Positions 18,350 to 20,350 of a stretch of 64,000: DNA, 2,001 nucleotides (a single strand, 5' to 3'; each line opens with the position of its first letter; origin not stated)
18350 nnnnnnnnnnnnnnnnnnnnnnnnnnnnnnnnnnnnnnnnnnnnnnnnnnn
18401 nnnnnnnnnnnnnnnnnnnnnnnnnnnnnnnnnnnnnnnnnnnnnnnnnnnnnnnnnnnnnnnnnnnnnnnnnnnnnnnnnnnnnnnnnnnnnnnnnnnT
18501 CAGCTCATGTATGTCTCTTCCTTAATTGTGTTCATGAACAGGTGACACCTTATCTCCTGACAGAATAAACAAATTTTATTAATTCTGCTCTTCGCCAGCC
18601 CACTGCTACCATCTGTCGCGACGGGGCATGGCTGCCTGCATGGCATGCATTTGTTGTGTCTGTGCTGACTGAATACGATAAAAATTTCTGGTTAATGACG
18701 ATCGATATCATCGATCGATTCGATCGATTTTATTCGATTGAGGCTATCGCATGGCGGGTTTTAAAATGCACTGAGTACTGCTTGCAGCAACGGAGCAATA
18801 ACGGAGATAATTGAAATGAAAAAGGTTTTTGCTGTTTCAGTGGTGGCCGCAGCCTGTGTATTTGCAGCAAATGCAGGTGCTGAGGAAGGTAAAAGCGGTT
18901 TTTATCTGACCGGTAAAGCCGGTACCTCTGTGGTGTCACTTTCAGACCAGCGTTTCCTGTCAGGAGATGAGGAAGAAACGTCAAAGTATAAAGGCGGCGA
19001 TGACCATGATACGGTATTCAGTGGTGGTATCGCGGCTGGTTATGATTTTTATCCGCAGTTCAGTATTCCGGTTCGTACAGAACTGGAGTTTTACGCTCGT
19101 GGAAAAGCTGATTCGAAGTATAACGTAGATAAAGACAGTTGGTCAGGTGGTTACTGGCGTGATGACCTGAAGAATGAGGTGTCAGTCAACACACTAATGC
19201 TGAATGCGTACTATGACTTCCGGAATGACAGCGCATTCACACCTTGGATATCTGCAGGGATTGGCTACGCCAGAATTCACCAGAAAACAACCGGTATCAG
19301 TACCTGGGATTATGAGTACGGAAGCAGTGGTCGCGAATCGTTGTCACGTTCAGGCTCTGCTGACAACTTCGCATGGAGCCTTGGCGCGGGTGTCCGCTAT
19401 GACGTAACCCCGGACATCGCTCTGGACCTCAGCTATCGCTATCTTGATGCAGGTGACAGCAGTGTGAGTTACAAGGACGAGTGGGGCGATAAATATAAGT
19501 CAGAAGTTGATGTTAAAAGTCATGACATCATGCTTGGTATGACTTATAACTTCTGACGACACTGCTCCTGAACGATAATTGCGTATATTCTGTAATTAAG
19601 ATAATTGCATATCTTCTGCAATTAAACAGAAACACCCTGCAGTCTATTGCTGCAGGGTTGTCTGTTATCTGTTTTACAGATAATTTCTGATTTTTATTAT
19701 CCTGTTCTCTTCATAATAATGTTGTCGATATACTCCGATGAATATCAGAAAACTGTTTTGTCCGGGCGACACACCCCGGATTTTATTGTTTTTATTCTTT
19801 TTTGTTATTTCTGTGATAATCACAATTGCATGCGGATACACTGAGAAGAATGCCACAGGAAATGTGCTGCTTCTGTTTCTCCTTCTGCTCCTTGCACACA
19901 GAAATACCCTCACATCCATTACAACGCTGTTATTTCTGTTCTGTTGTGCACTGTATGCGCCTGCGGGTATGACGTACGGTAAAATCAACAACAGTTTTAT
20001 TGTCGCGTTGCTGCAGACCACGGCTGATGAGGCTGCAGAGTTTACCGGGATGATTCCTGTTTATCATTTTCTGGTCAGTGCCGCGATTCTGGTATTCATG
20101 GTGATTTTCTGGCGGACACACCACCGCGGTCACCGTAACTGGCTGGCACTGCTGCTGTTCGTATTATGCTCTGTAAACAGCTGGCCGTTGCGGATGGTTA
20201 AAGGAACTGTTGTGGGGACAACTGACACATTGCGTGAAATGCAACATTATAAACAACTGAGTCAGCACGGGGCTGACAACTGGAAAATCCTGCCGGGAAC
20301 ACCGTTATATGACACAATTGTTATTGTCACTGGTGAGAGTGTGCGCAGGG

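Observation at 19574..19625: Two adjacent imperfect 26-bp direct repeats with internal dyad symmetry between the tia-like gene and the PEtN transferase gene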

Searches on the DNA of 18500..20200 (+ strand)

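Call 7: search_dna_similar(query=window:19400-19900:+, collection=ecoli_genomes, mode=near, max_rows=30, rows=spread)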
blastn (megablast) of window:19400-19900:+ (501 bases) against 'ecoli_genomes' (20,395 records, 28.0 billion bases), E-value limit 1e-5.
Records with a match: 1543; places in all: 1852; records where one place covers at least 80% of the query: 1462.
Genomes with a match: 1543 of 5426; with a place that covers at least 80% of the query: 1462. Places per genome that has any: lowest 1, median 1, highest 4. On chromosomes: 1849 places; on plasmids: 3.
Best place of each record, by identity: >=99% 4; 95-99% 562; 90-95% 295; 80-90% 682.
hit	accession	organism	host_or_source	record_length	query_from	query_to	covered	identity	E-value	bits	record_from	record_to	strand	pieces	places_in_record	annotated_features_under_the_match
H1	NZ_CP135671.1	Escherichia coli strain TUM9803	missing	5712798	1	501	100%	100.0%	0e+0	926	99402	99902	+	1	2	phosphoethanolamine transferase | outer membrane protein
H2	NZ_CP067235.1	Escherichia coli strain SBF22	surface water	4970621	1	501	100%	97.6%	0e+0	859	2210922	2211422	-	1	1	phosphoethanolamine transferase | outer membrane protein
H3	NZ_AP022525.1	Escherichia coli strain THO-003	Homo sapiens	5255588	1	501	100%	97.6%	0e+0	857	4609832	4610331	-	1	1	phosphoethanolamine transferase | outer membrane protein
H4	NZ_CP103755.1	Escherichia coli strain p11B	Homo sapiens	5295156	1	501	100%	97.6%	0e+0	857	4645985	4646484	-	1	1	phosphoethanolamine transferase | outer membrane protein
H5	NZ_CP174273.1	Escherichia coli O25b:H4-ST131 strain MB1159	Homo sapiens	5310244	1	501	100%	97.6%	0e+0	857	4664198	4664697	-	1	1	phosphoethanolamine transferase | outer membrane protein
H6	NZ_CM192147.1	Escherichia coli strain Ec-U4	Homo sapiens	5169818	1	501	100%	97.6%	0e+0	857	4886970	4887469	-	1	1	phosphoethanolamine transferase | outer membrane protein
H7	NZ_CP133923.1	Escherichia coli strain M21816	Homo sapiens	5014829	1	501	100%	97.4%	0e+0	854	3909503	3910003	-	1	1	phosphoethanolamine transferase | outer membrane protein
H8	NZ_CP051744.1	Escherichia coli strain SCU-484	Homo sapiens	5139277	1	501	100%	96.4%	0e+0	826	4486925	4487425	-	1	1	phosphoethanolamine transferase | outer membrane protein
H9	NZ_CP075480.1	Escherichia coli strain NT1N31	pig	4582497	1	501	100%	95.6%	0e+0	802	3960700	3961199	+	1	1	phosphoethanolamine transferase | outer membrane protein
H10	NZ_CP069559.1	Escherichia coli strain FDAARGOS_1259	Homo sapiens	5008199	1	501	100%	95.2%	0e+0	793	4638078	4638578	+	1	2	phosphoethanolamine transferase domain-containing protein | outer membrane protein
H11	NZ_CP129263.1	Escherichia coli strain STEC1588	Homo sapiens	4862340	1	501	100%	95.0%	0e+0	787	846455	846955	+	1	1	phosphoethanolamine transferase | outer membrane protein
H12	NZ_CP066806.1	Escherichia coli strain TCM3e1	Homo sapiens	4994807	1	501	100%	94.4%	0e+0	763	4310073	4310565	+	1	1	phosphoethanolamine transferase | outer membrane protein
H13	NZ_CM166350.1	Escherichia coli strain CH4793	Homo sapiens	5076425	1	501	100%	94.4%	0e+0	763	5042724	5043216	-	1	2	phosphoethanolamine transferase | outer membrane protein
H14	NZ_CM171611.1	Escherichia coli strain GXU-23-25-310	dairy water buffaloes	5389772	1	501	100%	93.4%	0e+0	743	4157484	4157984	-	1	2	phosphoethanolamine transferase | outer membrane protein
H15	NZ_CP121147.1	Escherichia coli strain E20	chicken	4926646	1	501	100%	92.2%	0e+0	686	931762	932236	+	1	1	phosphoethanolamine transferase | outer membrane protein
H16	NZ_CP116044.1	Escherichia coli strain STEC1575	Homo sapiens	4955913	1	501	100%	90.0%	0e+0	641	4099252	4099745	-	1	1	phosphoethanolamine transferase | outer membrane protein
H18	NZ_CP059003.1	Escherichia coli strain 2D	Homo sapiens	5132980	1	501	100%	86.5%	8e-151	542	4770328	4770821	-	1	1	phosphoethanolamine transferase | tia: invasion outer membrane protein Tia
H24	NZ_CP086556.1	Escherichia coli strain ESY002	Homo sapiens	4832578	1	501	100%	83.7%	2e-121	444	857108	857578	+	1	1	phosphoethanolamine transferase | outer membrane protein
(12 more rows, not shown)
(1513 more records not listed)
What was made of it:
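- The locus is present in 1543/5426 complete E. coli genomes (call 7).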

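Call 9: get_annotated_region(hit=H2, flank=3000)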
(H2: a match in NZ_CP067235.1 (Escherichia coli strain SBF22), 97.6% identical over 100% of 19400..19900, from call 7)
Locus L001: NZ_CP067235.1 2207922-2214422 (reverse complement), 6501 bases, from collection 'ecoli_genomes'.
description: Escherichia coli strain SBF22 chromosome, complete genome
organism: Escherichia coli strain SBF22 (NCBI taxid 562)
replicon: chromosome; assembly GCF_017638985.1
host: -; source: surface water; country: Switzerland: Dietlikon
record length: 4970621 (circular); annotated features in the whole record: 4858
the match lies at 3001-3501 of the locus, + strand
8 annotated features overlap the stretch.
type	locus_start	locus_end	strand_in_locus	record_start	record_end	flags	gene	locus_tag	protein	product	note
CDS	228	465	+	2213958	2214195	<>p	-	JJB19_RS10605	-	winged helix-turn-helix domain-containing protein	frameshifted; incomplete; partial in the middle of a contig; missing N-terminus and C-terminus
CDS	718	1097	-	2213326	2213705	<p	-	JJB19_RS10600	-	GTP-binding protein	frameshifted; incomplete; partial in the middle of a contig; missing N-terminus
CDS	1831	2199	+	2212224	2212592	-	-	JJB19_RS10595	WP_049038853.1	hypothetical protein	-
CDS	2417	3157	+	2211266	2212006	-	-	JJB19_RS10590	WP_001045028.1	outer membrane protein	-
CDS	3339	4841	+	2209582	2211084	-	-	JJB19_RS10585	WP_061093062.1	phosphoethanolamine transferase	-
CDS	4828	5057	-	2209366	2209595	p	-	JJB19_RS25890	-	hypothetical protein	frameshifted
CDS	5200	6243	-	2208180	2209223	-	-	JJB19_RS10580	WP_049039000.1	tetratricopeptide repeat family protein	-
CDS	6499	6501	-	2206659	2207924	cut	-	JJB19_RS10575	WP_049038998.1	tyrosine-type recombinase/integrase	-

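Call 10: get_annotated_region(hit=H12, flank=300)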
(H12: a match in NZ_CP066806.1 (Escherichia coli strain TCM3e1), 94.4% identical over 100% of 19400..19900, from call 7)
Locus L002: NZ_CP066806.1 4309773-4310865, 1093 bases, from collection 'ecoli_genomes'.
description: Escherichia coli strain TCM3e1 chromosome, complete genome
organism: Escherichia coli strain TCM3e1 (NCBI taxid 562)
replicon: chromosome; assembly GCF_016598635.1
host: Homo sapiens; source: -; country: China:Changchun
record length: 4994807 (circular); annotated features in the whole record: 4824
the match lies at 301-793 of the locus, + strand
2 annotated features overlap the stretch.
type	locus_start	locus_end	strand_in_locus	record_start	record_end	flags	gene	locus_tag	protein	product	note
CDS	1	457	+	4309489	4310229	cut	-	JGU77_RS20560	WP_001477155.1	outer membrane protein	-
CDS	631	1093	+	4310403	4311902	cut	-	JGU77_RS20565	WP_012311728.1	phosphoethanolamine transferase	-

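Call 11: get_annotated_region(hit=H15, flank=300)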
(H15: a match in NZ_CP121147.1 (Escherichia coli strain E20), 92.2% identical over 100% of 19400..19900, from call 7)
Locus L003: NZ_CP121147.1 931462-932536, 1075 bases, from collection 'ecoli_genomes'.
description: Escherichia coli strain E20 chromosome, complete genome
organism: Escherichia coli strain E20 (NCBI taxid 562)
replicon: chromosome; assembly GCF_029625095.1
host: chicken; source: -; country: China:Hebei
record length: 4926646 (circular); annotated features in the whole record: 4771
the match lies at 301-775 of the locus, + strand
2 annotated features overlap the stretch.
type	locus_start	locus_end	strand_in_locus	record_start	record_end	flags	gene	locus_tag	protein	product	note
CDS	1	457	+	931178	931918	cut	-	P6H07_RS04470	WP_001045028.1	outer membrane protein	-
CDS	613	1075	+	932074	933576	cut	-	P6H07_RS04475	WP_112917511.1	phosphoethanolamine transferase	-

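Call 12: get_annotated_region(hit=H16, flank=300)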
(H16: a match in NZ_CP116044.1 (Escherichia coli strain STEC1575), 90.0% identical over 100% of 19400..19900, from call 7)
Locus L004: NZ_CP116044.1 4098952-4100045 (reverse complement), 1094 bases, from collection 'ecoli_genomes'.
description: Escherichia coli strain STEC1575 chromosome, complete genome
organism: Escherichia coli strain STEC1575 (NCBI taxid 562)
replicon: chromosome; assembly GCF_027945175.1
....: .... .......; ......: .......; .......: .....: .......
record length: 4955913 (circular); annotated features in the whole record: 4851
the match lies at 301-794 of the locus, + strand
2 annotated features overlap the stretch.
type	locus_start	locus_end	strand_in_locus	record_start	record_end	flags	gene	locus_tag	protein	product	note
CDS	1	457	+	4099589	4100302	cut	-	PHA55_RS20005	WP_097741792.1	outer membrane protein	-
CDS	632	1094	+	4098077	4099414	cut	-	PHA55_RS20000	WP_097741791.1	phosphoethanolamine transferase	-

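Call 13: get_annotated_region(hit=H18, flank=3000)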
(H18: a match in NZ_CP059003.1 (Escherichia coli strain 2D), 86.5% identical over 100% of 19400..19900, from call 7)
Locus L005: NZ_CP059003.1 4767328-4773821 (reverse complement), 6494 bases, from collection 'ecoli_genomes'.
description: Escherichia coli strain 2D chromosome, complete genome
organism: Escherichia coli strain 2D (NCBI taxid 562)
replicon: chromosome; assembly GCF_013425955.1
host: Homo sapiens; source: blood; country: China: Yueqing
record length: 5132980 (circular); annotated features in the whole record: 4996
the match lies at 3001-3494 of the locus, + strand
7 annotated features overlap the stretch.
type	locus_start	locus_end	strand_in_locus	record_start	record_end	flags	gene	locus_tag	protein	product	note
CDS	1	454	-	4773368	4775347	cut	-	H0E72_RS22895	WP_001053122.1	type I restriction-modification system subunit M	-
CDS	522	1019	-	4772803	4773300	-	-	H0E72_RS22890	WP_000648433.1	type II toxin-antitoxin system RelB/DinJ family antitoxin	-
CDS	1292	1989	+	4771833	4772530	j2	-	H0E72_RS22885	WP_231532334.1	IS1 family transposase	programmed frameshift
CDS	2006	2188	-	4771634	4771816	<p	-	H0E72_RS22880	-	tyrosine-type recombinase/integrase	incomplete; partial in the middle of a contig; missing N-terminus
CDS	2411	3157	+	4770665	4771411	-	tia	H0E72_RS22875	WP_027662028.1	invasion outer membrane protein Tia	-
CDS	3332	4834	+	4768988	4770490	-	-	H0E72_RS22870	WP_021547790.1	phosphoethanolamine transferase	-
CDS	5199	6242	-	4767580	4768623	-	-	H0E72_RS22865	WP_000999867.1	tetratricopeptide repeat protein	-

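Call 14: get_annotated_region(hit=H24, flank=3000)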
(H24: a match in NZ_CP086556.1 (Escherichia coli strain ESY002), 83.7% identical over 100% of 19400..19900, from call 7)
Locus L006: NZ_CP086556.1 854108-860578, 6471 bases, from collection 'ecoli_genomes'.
description: Escherichia coli strain ESY002 chromosome, complete genome
organism: Escherichia coli strain ESY002 (NCBI taxid 562)
replicon: chromosome; assembly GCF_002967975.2
host: Homo sapiens; source: blood; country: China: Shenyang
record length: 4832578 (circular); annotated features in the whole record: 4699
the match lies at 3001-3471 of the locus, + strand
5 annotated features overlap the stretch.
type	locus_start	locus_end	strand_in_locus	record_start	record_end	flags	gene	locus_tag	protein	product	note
CDS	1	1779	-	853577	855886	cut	-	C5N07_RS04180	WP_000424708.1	TerB N-terminal domain-containing protein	-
CDS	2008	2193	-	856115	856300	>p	-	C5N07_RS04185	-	integrase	internal stop; incomplete; partial in the middle of a contig; missing N-terminus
CDS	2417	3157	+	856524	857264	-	-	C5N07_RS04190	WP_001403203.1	outer membrane protein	-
CDS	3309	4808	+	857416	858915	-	-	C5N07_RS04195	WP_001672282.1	phosphoethanolamine transferase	-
CDS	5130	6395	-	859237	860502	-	-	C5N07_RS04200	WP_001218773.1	tyrosine-type recombinase/integrase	-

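Call 17: search_rna_families(source=window, start=18500, end=20200, threshold=evalue, max_evalue=10)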
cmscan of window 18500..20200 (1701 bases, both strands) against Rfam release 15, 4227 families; matches with E-value up to 10: 11.
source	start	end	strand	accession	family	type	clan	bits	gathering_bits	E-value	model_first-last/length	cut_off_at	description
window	19627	19687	-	RF01472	rli40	Gene; sRNA;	-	26.7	100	0.00036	1-263/263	no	Listeria sRNA rli40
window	19592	19662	+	RF01472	rli40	Gene; sRNA;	-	22.6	100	0.0052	1-263/263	no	Listeria sRNA rli40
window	19623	19752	-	RF04312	trpB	Cis-reg;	-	22.1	59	3.6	1-107/107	no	trpB ncRNA motif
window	18560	18737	-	RF00124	IS102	Gene; sRNA;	-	19.7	46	1.6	1-206/206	no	IS102 RNA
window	19621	19680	-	RF02067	STnc310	Gene; sRNA;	-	19.5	40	1.3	1-61/61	no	Salmonella enterica sRNA STnc310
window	18766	18837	+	RF02063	STnc350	Gene; sRNA;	-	17.7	60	4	1-68/68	no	Salmonella enterica sRNA STnc350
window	19181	19263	-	RF01998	group-II-D1D4-1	Intron;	CL00102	16.3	35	5.3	1-84/84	no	Group II catalytic intron D1-D4-1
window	18658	18680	+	RF01642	ceN54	Gene; snRNA; snoRNA; CD-box;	-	15.4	60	5.3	1-68/68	no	Caenorhabditis snoRNA ceN54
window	19348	19470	+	RF02175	SMAD5-AS1_3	Gene; lncRNA;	-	15.2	60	1.8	1-125/125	no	SMAD5 antisense RNA 1 conserved region 3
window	19767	19814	-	RF01675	CrcZ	Gene; sRNA;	-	13.4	95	0.69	1-398/398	no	Pseudomonas sRNA CrcZ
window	19630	19701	-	RF04178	BTnc005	Gene; sRNA;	-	13.1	174.8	6.1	1-205/205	no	Bacteroides sRNA BTnc005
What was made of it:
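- On Curated RNA family (Rfam 15): The best hits (rli40 at 26.7 bits against 100; STnc310 at 19.5 against 40) fall far below threshold and centre on the terminator (call 17).
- Closest known: 3'-UTR-derived Hfq/ProQ-dependent small RNAs. Different: No Rfam hit (call 17).
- No Rfam family reaches its threshold (call 17). No Rfam match (call 17) and no expression data.
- Tried and rejected: Rejected (call 17).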

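Call 20: get_annotated_region(hit=H1, flank=20000)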
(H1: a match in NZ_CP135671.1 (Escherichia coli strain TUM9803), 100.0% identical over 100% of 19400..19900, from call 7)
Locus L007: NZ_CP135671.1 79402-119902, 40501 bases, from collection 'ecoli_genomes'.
description: Escherichia coli strain TUM9803 chromosome, complete genome
organism: Escherichia coli strain TUM9803 (NCBI taxid 562)
replicon: chromosome; assembly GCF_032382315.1
host: missing; source: missing; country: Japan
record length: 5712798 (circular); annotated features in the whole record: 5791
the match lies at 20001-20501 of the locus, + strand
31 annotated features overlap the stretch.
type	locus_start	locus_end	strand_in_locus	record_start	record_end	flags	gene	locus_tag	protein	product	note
CDS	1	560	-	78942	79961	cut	-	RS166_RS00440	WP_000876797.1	nucleoside hydrolase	-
CDS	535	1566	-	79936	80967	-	-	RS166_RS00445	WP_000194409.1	LacI family DNA-binding transcriptional regulator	-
CDS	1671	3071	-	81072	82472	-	-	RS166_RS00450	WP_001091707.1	MFS transporter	-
CDS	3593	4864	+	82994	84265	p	-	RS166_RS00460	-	ISL3 family transposase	frameshifted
CDS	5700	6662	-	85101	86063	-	-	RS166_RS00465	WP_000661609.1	carbamate kinase family protein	-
CDS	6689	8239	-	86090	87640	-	-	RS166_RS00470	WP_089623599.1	xanthine permease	-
CDS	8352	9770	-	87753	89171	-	-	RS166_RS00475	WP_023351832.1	YlbE family protein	-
CDS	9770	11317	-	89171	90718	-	fdrA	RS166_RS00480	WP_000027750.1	acyl-CoA synthetase FdrA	-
CDS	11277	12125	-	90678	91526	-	-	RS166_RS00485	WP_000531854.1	oxamate carbamoyltransferase subunit AllH family protein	-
CDS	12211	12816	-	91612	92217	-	-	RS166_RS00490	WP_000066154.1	ankyrin repeat domain-containing protein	-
CDS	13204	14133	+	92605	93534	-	-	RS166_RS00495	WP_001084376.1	LysR substrate-binding domain-containing protein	-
CDS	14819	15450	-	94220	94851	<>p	-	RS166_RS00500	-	IS3 family transposase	frameshifted; internal stop; incomplete; partial in the middle of a contig; missing N-terminus and C-terminus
CDS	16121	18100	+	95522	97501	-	-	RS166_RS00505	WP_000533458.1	PhoX family protein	-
CDS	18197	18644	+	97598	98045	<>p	-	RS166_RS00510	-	iron ABC transporter permease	frameshifted; incomplete; partial in the middle of a contig; missing N-terminus and C-terminus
CDS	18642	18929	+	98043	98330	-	-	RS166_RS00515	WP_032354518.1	integrase core domain-containing protein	-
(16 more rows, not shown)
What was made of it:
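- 18816..19556 (+): Hra/Tia-family outer-membrane adhesin gene (246 aa). The repeats lie in its 3' trailer. RefSeq calls it 'outer membrane protein' (calls 7, 20).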

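Call 26: search_dna_similar(query=window:19566-19632:+, collection=ecoli_genomes, mode=distant, max_evalue=10, max_rows=40, rows=spread)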
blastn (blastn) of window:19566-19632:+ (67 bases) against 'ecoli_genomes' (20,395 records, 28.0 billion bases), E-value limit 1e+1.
Records with a match: 1158; places in all: 1338; records where one place covers at least 80% of the query: 1151.
Genomes with a match: 1158 of 5426; with a place that covers at least 80% of the query: 1151. Places per genome that has any: lowest 1, median 1, highest 4. On chromosomes: 1338 places; on plasmids: 0.
Best place of each record, by identity: >=99% 418; 95-99% 44; 90-95% 154; 80-90% 542.
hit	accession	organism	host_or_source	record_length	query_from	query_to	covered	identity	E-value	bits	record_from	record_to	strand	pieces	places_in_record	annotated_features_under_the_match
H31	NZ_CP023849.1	Escherichia coli strain 4/0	Homo sapiens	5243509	1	67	100%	100.0%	2e-25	122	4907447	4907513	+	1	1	none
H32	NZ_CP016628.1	Escherichia coli strain FORC_041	Bulgogi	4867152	1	67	100%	100.0%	2e-25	122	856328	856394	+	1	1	none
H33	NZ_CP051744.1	Escherichia coli strain SCU-484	Homo sapiens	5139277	1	67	100%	100.0%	2e-25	122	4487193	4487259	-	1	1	none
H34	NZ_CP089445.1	Escherichia coli strain 5-1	Human body fluids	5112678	1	67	100%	100.0%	2e-25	122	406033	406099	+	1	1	none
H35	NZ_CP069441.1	Escherichia coli strain FDAARGOS_1261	Homo sapiens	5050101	1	67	100%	100.0%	2e-25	122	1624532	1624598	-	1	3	none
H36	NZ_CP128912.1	Escherichia coli strain TUM13773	Homo sapiens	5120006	1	67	100%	100.0%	2e-25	122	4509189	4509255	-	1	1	none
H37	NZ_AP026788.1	Escherichia coli strain IPCEC42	Homo sapiens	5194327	1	67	100%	100.0%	2e-25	122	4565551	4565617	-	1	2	none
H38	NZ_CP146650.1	Escherichia coli strain MS 85-1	Homo sapiens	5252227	1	67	100%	100.0%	2e-25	122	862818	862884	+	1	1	none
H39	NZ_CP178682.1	Escherichia coli strain VTB97379v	Chicken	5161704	1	67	100%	100.0%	2e-25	122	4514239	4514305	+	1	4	none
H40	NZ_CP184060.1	Escherichia coli strain 1447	Homo sapiens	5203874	1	67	100%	100.0%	2e-25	122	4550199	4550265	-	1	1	none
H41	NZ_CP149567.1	Escherichia coli strain 1410D004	Sus scrofa domesticus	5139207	1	67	100%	100.0%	2e-25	122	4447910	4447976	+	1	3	none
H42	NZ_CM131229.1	Escherichia coli strain 1-62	Pig farm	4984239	1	67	100%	100.0%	2e-25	122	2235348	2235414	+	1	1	none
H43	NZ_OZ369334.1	Escherichia coli strain Esc21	not applicable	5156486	1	67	100%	100.0%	2e-25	122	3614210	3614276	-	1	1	none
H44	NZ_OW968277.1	Escherichia coli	Homo sapiens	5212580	1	67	100%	100.0%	2e-25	122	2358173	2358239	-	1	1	none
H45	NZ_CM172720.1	Escherichia coli strain FCI29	Homo sapiens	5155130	1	67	100%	100.0%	2e-25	122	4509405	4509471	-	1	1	none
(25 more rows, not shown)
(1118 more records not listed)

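Call 41: search_dna_similar(query=window:19566-19632:+, collection=plasmids, mode=distant, max_evalue=1, max_rows=10)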
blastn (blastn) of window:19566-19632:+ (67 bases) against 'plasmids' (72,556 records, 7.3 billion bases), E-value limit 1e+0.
Records with a match: 9; places in all: 9; records where one place covers at least 80% of the query: 3.
Best place of each record, by identity: 90-95% 7; 80-90% 2.
By first word of the organism name: Enterococcus 6; Escherichia 3.
By predicted mobility (MOB-suite, as given by PLSDB): non-mobilizable 6; mobilizable 3.
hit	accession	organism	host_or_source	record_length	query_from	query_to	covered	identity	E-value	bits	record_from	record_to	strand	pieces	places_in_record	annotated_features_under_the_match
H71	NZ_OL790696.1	Escherichia coli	-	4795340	1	67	100%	91.0%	8e-17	92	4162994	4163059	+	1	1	none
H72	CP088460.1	Escherichia coli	Homo sapiens,blood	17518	1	67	100%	85.1%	2e-11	73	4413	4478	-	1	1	none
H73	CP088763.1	Escherichia coli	Homo sapiens,blood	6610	2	67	99%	86.4%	5e-13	80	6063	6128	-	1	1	none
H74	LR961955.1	Enterococcus faecalis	-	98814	14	42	43%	93.1%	1e-2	45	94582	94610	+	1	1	record has no annotation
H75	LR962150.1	Enterococcus faecalis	-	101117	14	42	43%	93.1%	1e-2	45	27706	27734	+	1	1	record has no annotation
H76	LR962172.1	Enterococcus faecalis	-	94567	14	42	43%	93.1%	1e-2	45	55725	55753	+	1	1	record has no annotation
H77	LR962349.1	Enterococcus faecalis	-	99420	14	42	43%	93.1%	1e-2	45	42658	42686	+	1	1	none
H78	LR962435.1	Enterococcus faecalis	-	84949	14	42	43%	93.1%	1e-2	45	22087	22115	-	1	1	none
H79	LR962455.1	Enterococcus faecalis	-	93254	14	42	43%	93.1%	1e-2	45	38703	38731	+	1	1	record has no annotation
